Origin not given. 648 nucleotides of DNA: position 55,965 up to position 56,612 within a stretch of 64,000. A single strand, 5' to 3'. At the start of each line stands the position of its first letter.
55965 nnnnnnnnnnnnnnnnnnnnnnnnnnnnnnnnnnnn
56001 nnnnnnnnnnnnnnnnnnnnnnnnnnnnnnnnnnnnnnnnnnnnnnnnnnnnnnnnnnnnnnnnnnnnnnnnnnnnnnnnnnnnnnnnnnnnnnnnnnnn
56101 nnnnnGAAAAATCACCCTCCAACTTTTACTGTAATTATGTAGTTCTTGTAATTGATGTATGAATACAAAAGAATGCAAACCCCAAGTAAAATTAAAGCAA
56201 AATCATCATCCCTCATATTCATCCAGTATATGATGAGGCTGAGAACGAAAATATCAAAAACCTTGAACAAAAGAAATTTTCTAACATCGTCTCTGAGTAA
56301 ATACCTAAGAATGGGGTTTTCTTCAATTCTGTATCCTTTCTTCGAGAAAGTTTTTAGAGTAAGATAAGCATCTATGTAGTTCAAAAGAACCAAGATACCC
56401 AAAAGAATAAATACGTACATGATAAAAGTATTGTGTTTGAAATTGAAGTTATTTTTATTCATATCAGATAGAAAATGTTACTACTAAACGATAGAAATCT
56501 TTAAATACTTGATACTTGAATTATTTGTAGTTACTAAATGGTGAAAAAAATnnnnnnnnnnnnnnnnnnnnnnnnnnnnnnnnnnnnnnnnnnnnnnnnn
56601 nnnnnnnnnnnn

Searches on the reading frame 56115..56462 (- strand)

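Call 41: search_protein_families(library=pfam, proteins=[window:56115-56462:-], max_evalue=0.001)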
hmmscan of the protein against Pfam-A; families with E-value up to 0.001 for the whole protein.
window:56115-56462:- (116 aa): 1 family
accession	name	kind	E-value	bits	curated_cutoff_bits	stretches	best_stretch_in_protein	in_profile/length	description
PF18902.5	DUF5658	-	1e-09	39.4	25.2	1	25-105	1-79/82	Domain of unknown function (DUF5658)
